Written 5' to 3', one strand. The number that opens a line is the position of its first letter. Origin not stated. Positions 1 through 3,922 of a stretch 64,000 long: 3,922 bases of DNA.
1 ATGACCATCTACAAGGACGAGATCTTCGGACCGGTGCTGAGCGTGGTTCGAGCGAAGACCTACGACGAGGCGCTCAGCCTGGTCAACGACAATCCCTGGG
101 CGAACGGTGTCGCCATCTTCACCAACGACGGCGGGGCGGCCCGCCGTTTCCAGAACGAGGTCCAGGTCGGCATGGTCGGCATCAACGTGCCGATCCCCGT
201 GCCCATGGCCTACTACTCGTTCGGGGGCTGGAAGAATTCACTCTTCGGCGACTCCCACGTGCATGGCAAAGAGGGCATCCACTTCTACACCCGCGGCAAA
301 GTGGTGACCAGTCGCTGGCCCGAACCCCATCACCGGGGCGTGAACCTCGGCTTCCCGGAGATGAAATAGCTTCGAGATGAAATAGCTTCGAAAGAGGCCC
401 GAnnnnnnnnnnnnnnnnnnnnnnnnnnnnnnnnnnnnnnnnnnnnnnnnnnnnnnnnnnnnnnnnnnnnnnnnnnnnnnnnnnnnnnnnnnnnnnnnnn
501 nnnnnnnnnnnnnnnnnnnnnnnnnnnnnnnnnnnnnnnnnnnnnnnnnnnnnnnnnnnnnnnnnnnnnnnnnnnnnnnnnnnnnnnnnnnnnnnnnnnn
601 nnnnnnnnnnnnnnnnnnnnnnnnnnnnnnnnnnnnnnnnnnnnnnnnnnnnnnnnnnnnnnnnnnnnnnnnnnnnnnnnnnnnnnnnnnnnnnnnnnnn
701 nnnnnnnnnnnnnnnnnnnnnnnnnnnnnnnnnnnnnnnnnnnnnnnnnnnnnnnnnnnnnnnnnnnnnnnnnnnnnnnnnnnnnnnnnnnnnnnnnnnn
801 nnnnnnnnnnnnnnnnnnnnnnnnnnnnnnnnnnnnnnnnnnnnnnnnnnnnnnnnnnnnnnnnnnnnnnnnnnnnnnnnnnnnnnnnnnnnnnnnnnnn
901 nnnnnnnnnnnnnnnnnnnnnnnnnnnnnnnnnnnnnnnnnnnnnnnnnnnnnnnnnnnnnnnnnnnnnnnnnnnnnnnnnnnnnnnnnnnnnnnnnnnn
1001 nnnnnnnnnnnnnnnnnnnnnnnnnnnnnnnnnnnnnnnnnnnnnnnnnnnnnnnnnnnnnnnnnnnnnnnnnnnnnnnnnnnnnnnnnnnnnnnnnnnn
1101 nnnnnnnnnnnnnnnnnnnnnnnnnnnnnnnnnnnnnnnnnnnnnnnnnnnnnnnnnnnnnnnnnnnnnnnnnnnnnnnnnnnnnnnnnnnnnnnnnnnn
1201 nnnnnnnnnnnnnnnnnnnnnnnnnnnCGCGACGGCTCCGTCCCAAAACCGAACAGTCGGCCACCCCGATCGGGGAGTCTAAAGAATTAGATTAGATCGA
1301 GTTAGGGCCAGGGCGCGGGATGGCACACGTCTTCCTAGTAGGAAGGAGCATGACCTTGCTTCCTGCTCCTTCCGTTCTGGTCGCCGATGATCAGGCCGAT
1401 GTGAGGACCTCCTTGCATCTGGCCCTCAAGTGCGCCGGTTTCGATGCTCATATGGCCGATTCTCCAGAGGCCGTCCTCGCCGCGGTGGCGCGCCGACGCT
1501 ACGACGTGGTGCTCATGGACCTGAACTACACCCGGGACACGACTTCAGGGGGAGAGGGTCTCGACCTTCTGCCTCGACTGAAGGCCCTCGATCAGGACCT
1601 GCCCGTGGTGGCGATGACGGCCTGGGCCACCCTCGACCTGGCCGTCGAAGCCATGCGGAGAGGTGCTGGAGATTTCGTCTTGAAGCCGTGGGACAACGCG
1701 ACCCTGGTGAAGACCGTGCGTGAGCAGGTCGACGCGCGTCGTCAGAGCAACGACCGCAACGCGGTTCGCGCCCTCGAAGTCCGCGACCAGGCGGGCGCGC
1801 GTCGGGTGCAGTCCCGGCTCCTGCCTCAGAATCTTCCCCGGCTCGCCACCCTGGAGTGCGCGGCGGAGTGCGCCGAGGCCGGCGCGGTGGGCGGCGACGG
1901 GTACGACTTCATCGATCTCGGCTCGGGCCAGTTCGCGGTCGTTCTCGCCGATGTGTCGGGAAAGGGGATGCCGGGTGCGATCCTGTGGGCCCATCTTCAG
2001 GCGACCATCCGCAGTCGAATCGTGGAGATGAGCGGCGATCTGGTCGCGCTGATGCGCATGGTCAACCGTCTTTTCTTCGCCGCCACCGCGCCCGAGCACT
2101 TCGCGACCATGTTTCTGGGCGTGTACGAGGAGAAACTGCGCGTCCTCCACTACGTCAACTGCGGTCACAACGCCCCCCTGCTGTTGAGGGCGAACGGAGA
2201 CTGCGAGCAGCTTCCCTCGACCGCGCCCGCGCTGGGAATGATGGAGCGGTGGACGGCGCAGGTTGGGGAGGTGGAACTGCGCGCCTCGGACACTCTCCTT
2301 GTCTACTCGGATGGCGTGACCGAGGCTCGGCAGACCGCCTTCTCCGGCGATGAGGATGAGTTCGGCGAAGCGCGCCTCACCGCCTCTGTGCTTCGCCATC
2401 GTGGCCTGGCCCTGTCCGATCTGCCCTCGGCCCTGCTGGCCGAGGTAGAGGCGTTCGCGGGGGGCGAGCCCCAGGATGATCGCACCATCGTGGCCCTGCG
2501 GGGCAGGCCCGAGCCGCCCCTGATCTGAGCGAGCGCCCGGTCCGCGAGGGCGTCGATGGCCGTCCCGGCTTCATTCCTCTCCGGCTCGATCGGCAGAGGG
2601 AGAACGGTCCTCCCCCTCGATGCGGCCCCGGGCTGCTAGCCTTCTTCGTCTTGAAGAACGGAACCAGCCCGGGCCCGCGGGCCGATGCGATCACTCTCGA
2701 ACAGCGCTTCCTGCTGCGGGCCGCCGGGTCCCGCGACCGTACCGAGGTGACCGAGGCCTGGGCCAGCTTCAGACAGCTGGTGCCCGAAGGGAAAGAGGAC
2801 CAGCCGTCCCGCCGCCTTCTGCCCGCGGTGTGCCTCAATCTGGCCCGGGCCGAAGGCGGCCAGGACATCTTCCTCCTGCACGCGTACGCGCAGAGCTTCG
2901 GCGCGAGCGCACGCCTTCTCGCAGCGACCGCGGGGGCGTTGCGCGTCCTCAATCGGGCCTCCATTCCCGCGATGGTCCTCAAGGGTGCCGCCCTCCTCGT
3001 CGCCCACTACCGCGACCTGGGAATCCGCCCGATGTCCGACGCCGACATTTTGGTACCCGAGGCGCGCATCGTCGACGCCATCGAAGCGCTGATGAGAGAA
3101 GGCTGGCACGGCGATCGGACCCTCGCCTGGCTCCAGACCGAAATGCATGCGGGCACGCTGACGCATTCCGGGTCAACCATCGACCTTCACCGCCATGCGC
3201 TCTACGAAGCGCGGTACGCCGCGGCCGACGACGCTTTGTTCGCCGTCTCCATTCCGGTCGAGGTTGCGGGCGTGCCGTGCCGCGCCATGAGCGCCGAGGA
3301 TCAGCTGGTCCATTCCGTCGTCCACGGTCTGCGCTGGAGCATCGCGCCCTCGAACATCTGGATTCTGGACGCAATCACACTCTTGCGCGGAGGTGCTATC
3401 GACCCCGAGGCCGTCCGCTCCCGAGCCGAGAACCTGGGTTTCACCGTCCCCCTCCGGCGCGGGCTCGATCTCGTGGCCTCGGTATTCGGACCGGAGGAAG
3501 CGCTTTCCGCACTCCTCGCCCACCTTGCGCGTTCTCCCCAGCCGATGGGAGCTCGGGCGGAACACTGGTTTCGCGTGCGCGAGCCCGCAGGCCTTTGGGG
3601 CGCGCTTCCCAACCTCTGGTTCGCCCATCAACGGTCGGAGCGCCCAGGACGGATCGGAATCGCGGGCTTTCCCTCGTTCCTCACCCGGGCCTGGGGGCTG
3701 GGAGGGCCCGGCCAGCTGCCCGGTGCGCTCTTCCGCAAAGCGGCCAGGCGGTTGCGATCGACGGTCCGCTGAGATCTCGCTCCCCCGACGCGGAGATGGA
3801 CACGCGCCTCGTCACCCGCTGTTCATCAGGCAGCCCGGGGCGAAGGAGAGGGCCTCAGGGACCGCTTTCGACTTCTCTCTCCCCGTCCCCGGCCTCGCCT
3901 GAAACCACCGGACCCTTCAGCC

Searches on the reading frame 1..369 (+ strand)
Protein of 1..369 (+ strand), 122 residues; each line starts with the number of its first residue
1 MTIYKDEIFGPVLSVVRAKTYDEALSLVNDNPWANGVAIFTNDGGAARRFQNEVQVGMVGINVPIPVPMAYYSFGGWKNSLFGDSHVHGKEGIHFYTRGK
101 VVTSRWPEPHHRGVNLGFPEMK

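Call 12: search_protein_families(library=pfam, proteins=[window:1-369:+], max_evalue=0.01)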
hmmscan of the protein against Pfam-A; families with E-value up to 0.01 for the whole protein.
window:1-369:+ (122 aa): 1 family
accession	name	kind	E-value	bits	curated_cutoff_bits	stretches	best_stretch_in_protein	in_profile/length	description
PF00171.27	Aldedh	-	4.8e-27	95.1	23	1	1-102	362-461/461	Aldehyde dehydrogenase family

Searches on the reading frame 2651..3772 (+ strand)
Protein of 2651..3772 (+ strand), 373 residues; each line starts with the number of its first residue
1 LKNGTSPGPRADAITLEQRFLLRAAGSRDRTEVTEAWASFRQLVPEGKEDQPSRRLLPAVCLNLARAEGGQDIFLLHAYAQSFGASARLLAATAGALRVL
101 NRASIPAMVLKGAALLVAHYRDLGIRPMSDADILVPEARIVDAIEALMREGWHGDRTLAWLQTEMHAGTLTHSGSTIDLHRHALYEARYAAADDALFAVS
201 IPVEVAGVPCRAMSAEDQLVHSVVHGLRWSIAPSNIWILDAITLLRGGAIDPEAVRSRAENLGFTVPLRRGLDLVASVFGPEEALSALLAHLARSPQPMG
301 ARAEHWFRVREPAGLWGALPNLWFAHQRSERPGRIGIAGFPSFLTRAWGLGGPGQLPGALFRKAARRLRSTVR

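Call 3: search_protein_families(library=pfam, proteins=[window:2651-3772:+], max_evalue=1)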
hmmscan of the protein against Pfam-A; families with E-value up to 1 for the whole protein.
window:2651-3772:+ (373 aa): 1 family
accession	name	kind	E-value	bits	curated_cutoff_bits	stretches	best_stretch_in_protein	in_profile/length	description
PF14907.12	NTP_transf_5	-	8.5e-32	111.1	31.2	1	75-280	42-249/249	Uncharacterised nucleotidyltransferase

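Call 4: search_protein_families(library=ncbifam, proteins=[window:2651-3772:+], max_evalue=1)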
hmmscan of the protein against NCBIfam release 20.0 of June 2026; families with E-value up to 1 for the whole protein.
window:2651-3772:+ (373 aa): 1 family
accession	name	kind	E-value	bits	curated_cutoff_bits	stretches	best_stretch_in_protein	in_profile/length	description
NF001528.0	PRK00364.1-4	equivalog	0.081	13.1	119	1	74-145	24-94/95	co-chaperone GroES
